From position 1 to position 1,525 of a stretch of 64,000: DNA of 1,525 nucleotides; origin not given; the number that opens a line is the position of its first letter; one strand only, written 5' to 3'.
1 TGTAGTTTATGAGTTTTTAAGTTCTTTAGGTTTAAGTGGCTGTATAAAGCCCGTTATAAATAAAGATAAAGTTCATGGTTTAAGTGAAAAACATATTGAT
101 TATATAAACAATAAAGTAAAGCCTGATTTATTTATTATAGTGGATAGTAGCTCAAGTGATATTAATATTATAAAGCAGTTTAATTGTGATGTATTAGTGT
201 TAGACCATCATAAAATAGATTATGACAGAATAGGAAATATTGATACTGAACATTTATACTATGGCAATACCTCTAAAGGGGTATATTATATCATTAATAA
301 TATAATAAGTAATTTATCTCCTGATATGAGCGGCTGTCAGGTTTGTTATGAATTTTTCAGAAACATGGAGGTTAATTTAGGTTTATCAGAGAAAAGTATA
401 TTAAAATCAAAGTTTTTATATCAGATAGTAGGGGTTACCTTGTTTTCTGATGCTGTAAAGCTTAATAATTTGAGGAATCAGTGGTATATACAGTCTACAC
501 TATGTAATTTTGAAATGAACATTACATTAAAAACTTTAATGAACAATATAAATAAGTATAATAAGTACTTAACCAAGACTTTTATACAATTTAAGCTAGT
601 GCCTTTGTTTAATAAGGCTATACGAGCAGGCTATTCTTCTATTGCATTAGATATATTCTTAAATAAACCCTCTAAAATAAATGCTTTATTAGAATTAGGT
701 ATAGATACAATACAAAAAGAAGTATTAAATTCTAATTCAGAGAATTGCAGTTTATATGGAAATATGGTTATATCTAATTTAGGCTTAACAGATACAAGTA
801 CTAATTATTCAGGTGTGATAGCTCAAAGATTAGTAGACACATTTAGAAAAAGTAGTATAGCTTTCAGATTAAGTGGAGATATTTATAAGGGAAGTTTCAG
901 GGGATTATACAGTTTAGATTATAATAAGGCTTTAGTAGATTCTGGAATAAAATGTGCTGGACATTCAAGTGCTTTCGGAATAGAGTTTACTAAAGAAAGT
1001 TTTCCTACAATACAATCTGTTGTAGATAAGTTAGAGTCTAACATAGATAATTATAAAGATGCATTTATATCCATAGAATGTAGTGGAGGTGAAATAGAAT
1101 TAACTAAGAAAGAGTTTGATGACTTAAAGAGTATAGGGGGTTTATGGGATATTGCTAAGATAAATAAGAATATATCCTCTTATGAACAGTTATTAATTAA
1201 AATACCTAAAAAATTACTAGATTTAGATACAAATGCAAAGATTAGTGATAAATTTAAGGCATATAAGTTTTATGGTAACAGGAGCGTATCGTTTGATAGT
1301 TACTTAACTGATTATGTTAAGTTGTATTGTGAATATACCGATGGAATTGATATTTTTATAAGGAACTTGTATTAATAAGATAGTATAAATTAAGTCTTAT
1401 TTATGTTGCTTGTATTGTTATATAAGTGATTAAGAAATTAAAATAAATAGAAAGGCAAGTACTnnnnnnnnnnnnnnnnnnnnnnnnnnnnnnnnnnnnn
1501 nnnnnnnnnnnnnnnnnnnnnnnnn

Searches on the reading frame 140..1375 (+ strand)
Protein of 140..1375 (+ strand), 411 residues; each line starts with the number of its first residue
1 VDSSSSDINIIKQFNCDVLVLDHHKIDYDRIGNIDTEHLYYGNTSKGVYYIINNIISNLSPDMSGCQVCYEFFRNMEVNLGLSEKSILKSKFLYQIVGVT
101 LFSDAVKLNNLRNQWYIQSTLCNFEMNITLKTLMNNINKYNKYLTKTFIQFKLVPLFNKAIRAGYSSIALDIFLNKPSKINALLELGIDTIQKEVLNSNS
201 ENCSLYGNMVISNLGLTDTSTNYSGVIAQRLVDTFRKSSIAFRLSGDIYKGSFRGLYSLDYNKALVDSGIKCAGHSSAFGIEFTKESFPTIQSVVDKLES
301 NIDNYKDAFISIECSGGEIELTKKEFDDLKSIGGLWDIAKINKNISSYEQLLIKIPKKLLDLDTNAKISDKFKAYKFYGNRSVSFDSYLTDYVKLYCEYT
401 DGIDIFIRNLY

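Call 5: search_protein_families(library=pfam, proteins=[window:140-1375:+], max_evalue=0.01)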
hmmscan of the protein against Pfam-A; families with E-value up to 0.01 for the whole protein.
window:140-1375:+ (411 aa): 0 families

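Call 59: search_protein_families(library=phrogs, proteins=[window:140-1375:+], max_evalue=0.001)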
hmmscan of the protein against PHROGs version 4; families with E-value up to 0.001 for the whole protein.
window:140-1375:+ (411 aa): 1 family
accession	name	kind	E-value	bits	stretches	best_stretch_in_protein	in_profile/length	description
phrog_2484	-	DNA, RNA and nucleotide metabolism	5.2e-32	112.1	1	1-336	127-470/564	RecJ-like ssDNA exonuclease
